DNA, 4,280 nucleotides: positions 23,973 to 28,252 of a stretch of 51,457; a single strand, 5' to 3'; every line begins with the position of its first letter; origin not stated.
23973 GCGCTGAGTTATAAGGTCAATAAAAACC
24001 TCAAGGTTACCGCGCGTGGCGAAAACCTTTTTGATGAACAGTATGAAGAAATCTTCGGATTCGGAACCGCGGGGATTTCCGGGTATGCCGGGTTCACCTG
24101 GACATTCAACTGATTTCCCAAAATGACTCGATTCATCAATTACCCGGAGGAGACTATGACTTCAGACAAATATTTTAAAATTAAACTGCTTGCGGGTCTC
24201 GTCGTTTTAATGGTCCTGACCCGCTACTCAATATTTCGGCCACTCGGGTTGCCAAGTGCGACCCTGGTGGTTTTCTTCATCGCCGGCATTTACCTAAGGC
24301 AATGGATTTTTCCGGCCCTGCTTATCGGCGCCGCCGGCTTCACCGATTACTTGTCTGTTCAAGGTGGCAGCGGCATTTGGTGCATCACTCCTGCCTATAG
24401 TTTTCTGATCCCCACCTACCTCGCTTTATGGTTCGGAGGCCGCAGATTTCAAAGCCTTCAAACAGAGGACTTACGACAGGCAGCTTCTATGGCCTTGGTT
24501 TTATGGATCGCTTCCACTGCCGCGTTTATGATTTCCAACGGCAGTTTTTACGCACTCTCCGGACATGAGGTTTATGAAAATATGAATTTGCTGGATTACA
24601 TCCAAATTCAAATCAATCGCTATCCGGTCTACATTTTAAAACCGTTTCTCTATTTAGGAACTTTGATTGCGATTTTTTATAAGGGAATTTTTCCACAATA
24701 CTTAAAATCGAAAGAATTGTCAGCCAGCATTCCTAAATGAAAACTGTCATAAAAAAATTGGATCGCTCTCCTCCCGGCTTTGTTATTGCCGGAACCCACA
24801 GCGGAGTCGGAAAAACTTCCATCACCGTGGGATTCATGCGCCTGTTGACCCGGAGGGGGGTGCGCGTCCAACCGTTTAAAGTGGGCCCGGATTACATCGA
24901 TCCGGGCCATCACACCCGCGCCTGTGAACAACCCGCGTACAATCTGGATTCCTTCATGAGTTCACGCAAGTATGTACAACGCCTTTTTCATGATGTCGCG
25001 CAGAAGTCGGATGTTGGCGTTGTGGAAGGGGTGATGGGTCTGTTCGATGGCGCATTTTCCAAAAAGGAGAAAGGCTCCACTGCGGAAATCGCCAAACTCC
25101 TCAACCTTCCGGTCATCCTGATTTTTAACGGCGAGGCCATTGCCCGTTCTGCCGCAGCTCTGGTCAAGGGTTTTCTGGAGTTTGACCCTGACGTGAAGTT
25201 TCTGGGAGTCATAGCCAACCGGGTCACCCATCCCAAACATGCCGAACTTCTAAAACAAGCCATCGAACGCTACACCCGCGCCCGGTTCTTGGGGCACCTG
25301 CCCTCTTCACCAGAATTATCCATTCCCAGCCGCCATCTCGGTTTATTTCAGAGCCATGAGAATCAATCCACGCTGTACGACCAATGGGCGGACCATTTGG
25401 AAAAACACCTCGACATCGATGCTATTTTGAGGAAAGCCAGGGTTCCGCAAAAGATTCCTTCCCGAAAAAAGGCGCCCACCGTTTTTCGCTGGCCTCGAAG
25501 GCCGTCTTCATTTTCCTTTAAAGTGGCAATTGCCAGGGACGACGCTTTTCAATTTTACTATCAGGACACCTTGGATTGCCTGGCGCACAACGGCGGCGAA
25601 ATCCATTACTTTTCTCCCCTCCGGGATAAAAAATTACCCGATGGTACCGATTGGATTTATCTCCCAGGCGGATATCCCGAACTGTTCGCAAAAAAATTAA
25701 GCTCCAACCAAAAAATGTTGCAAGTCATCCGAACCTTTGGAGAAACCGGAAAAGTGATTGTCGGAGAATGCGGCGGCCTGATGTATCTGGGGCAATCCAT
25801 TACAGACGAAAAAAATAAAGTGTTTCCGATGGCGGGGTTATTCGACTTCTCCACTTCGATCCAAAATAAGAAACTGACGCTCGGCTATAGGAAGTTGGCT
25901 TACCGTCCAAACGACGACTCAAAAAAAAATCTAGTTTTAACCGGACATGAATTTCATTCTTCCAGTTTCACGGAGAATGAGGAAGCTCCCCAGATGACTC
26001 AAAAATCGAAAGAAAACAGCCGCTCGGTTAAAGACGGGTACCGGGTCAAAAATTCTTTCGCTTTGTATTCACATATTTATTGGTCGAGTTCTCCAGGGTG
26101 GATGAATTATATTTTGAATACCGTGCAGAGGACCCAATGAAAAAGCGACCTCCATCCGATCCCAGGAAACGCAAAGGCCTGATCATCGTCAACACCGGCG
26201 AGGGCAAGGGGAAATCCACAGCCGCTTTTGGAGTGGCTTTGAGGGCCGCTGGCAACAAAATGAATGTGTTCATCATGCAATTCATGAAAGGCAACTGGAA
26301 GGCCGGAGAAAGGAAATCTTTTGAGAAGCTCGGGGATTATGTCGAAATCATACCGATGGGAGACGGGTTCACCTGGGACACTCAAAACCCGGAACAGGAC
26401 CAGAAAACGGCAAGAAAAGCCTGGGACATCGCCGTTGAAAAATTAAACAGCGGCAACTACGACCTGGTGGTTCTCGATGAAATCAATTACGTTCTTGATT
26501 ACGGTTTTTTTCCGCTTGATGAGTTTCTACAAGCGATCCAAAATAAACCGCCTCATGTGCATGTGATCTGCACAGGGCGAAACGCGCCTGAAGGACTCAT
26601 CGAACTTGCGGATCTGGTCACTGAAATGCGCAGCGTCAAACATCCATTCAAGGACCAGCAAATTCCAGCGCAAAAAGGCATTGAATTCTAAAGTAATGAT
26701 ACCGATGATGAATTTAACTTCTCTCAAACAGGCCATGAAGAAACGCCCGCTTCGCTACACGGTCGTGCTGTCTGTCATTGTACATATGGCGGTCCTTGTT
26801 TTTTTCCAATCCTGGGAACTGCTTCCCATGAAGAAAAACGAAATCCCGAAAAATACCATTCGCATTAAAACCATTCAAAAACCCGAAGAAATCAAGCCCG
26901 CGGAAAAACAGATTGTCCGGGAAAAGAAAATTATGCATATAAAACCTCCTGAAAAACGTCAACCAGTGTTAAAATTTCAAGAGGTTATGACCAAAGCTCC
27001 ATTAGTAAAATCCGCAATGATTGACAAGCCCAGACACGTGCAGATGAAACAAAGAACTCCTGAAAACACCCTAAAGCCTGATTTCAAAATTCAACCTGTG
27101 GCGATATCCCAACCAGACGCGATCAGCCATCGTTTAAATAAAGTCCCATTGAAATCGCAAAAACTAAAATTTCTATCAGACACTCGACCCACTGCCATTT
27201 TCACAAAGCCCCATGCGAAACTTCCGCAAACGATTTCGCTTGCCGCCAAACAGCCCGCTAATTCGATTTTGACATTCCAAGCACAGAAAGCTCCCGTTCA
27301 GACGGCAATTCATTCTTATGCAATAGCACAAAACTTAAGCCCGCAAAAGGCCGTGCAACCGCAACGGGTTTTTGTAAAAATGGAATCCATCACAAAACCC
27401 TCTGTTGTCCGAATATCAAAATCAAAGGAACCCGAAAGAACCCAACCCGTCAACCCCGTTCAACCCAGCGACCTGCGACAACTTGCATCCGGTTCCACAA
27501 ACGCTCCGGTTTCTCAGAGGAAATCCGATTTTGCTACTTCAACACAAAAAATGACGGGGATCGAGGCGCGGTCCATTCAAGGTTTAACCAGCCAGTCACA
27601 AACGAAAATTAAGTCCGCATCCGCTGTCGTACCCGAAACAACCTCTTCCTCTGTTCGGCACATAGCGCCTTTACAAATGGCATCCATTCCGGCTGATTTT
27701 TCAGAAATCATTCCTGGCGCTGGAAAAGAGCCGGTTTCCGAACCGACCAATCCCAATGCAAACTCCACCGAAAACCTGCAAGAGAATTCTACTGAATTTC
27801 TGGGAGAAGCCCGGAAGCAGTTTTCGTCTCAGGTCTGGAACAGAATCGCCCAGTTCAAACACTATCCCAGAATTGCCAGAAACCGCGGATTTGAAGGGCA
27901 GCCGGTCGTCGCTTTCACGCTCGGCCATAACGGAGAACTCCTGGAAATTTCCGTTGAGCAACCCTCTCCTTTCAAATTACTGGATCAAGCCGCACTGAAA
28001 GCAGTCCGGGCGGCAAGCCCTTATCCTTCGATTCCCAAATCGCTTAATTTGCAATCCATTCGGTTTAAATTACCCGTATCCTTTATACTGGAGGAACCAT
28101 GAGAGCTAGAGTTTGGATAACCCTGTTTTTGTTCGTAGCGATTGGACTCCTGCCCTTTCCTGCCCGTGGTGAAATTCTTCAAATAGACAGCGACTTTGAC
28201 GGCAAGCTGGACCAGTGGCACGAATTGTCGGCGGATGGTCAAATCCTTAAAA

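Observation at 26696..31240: Candidate undescribed envelope module for corrinoid acquisition: long TonB, Ca-repeat protein, cytochrome c lipoprotein and blade-repeat protein under B12-riboswitch control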

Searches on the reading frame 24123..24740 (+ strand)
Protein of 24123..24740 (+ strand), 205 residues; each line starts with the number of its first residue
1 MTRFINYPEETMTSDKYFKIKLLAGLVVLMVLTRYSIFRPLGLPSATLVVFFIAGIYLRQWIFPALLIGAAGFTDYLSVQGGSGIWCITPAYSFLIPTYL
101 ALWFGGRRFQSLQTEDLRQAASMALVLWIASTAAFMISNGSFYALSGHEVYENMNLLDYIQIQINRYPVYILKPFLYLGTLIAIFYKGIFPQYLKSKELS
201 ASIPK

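Call 6: search_protein_families(library=pfam, proteins=[window:24123-24740:+], max_evalue=0.01)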
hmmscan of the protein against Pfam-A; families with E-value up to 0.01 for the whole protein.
window:24123-24740:+ (205 aa): 0 families

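Call 26: search_protein_families(library=ncbifam, proteins=[window:24123-24740:+], max_evalue=0.001)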
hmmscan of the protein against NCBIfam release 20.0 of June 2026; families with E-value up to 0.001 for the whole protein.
window:24123-24740:+ (205 aa): 0 families

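Call 62: search_solved_structures(query=window:24123-24740:+, max_evalue=10, show_alignments=1)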
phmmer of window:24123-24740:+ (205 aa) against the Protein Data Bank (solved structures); distinct sequences matched with E-value up to 10: 2.
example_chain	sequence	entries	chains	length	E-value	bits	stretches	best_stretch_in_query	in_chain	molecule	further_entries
8c7p_A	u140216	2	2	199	2.3e-16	63.3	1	25-180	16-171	Cobalamin ABC transporter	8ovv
9k1n_C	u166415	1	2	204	0.75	12.7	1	53-125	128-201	Endo-1,4-beta-xylanase 2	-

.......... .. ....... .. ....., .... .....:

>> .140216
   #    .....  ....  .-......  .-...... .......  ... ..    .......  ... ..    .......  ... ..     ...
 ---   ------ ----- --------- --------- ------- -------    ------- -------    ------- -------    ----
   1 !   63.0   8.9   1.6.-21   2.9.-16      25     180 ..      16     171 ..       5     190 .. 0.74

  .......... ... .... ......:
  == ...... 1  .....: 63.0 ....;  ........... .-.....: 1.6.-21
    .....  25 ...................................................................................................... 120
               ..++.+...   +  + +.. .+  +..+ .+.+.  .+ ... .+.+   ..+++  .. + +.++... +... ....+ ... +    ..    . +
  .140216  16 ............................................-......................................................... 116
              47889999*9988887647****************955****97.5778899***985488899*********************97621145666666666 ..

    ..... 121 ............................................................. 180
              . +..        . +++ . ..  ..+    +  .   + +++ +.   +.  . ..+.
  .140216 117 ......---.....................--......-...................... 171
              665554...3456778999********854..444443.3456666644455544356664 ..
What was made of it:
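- On BtuM: E = 2.3e-16 to 8c7p over residues 25-180; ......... aligns to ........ (call 62).
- Closest known: BtuM. Same: The 6-TM protein at 24123-24740 aligns over 156 residues at E = 2.3e-16, including the Cys motif (call 62).
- Checked: The '6-TM protein' is a BtuM homologue (call 62).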

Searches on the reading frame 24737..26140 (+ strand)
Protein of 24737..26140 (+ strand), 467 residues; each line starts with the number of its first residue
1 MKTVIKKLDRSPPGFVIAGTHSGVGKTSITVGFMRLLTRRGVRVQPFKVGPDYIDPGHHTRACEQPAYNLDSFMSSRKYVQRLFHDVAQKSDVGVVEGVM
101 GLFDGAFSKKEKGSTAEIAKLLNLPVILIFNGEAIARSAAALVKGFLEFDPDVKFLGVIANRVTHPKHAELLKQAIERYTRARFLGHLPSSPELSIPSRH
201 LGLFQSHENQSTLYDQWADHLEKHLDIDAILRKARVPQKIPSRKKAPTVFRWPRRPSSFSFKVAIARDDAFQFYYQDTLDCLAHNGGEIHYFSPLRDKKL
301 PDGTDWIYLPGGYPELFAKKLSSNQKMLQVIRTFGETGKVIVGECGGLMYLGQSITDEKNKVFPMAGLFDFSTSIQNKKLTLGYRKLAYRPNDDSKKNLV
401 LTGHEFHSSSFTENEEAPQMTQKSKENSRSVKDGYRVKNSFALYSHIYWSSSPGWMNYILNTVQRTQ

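Call 6: search_protein_families(library=pfam, proteins=[window:24737-26140:+], max_evalue=0.01)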
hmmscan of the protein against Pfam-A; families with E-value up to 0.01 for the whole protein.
window:24737-26140:+ (467 aa): 3 families
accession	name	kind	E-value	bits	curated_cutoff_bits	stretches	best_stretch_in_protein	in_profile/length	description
PF07685.20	GATase_3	-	7.9e-41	140.3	27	1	262-452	1-194/196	CobB/CobQ-like glutamine amidotransferase domain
PF01656.29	CbiA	-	1.7e-20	73.7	25.4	1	16-201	2-123/125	CobQ/CobB/MinD/ParA nucleotide binding domain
PF13500.12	AAA_26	-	4.9e-17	62.9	27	1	15-195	3-195/198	AAA domain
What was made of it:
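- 24737..26140 (+): cobB/cbiA-type a,c-diamide synthase (context). PF01656 and PF07685 (call 6).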

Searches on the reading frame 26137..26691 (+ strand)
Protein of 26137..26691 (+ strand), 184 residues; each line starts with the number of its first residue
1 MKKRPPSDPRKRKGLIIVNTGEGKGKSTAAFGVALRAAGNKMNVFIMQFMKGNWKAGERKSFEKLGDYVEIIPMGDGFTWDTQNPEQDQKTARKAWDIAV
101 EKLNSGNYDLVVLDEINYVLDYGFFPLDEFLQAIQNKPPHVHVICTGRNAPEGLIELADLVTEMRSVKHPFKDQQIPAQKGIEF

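Call 6: search_protein_families(library=pfam, proteins=[window:26137-26691:+], max_evalue=0.01)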
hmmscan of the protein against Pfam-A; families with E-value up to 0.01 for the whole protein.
window:26137-26691:+ (184 aa): 1 family
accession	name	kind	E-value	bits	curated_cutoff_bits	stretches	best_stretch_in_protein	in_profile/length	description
PF02572.21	CobA_CobO_BtuR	-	4.9e-68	229.1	25.7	1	13-184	2-172/172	ATP:corrinoid adenosyltransferase BtuR/CobO/CobP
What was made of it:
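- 26137..26691 (+): cobO, ATP:corrinoid adenosyltransferase. PF02572, 229 bits (call 6).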

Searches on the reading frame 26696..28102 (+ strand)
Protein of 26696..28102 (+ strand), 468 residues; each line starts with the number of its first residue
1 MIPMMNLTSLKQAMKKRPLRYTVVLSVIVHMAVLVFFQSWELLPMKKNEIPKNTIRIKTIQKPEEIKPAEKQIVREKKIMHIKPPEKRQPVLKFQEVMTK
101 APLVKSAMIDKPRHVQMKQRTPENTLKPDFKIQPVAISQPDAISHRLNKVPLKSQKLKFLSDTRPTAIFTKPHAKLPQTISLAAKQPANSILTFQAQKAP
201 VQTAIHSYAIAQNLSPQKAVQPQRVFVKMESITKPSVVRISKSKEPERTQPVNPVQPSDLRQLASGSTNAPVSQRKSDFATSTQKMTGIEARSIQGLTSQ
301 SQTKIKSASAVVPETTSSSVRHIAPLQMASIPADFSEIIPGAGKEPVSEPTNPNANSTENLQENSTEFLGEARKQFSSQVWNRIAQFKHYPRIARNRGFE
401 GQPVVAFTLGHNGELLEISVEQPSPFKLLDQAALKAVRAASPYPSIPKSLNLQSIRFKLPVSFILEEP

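Call 6: search_protein_families(library=pfam, proteins=[window:26696-28102:+], max_evalue=0.01)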
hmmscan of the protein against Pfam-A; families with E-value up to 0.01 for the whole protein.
window:26696-28102:+ (468 aa): 2 families
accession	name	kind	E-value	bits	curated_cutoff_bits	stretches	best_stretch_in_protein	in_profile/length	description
PF03544.19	TonB_C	-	1.4e-14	54.7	24.6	1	388-465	3-79/79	Gram-negative bacterial TonB protein C-terminal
PF13103.11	TonB_2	-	9.3e-07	29.3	22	1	404-455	29-81/85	TonB C terminal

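Call 26: search_protein_families(library=ncbifam, proteins=[window:26696-28102:+], max_evalue=0.001)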
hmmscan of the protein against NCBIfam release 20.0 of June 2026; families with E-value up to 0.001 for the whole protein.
window:26696-28102:+ (468 aa): 2 families
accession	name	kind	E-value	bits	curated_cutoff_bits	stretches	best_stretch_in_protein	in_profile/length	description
TIGR01352.1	tonB_Cterm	subfamily_domain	3e-16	59.5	27.1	1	389-464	2-74/76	TonB family protein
TIGR02794.1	tolA_full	equivalog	2.6e-05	23.6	59.45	1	363-450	267-348/362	cell envelope integrity protein TolA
